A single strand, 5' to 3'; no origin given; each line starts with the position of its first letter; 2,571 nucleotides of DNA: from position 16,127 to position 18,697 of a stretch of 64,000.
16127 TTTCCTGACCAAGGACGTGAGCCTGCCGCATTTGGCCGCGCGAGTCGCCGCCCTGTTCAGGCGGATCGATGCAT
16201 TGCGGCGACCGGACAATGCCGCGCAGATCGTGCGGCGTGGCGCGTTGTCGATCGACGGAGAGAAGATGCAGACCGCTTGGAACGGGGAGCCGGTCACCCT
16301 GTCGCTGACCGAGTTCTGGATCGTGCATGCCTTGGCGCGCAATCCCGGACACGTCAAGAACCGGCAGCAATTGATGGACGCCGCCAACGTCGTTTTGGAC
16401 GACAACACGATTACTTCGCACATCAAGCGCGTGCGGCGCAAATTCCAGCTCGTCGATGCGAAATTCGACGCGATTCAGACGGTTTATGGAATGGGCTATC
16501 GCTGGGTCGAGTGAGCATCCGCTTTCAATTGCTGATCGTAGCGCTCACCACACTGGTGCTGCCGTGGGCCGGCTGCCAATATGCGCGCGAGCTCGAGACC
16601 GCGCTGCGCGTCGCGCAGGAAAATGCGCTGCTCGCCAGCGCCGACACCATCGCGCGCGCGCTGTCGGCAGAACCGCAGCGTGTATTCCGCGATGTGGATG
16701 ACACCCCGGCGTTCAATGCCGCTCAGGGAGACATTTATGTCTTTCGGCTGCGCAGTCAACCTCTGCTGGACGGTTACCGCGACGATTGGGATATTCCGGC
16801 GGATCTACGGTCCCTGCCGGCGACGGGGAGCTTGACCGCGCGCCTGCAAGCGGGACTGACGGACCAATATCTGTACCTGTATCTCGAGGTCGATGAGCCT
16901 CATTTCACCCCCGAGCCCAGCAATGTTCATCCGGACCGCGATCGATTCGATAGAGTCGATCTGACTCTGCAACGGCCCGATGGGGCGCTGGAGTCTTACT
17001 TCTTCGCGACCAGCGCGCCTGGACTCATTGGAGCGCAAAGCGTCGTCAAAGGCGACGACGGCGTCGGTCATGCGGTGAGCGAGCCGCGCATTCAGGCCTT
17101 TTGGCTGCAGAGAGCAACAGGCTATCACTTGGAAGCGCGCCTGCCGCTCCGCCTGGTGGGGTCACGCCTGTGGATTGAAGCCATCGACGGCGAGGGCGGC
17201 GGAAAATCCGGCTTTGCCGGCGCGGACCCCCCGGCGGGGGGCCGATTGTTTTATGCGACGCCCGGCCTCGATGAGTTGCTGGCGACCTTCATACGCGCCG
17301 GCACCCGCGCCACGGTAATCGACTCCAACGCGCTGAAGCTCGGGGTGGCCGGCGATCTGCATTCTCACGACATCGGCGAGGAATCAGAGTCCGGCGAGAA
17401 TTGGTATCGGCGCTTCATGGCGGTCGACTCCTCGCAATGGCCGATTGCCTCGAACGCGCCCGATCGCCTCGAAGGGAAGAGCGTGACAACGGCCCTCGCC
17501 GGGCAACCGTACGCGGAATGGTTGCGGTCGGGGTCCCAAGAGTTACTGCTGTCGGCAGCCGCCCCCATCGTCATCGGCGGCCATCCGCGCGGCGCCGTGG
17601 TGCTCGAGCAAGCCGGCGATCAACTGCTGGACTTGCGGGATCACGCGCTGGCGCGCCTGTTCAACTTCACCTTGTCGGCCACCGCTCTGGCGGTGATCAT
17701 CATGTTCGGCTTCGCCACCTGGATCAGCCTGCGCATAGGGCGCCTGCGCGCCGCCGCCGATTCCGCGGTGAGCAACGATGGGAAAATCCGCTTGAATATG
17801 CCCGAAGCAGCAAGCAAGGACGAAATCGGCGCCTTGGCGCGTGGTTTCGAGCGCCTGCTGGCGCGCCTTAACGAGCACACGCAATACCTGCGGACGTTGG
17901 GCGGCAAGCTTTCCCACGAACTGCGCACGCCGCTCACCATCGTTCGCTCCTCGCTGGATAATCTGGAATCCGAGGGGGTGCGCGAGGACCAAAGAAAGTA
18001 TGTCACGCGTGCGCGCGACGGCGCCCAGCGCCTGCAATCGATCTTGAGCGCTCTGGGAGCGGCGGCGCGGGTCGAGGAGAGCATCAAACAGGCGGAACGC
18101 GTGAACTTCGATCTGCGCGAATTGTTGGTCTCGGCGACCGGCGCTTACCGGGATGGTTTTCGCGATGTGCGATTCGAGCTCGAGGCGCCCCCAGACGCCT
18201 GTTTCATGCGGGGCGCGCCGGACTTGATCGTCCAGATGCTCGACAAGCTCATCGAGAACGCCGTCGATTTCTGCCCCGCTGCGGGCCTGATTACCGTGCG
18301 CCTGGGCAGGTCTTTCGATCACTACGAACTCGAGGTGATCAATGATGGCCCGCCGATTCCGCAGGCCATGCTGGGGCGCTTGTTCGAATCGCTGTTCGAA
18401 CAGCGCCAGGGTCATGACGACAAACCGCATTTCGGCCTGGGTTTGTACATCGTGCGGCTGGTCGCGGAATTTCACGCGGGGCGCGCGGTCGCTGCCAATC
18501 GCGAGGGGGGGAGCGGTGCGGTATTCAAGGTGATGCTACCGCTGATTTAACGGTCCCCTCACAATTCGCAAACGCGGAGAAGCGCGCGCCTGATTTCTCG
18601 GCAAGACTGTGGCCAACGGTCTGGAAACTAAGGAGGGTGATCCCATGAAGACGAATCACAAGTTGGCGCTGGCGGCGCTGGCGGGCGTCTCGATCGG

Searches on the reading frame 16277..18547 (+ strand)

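Call 83: search_protein_families(library=pfam, proteins=[window:16277-18547:+], max_evalue=0.00001)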
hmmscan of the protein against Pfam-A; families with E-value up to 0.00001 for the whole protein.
window:16277-18547:+ (757 aa): 3 families
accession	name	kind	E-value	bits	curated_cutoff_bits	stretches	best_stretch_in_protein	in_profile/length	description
PF02518.31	HATPase_c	-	9.1e-18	65.2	26.4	1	647-756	2-109/111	Histidine kinase-, DNA gyrase B-, and HSP90-like ATPase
PF00512.31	HisKA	-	5.3e-11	42.9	26.9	1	544-600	8-64/66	His Kinase A (phospho-acceptor) domain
PF00672.30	HAMP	-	1.1e-06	29.3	25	1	479-533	2-53/53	HAMP domain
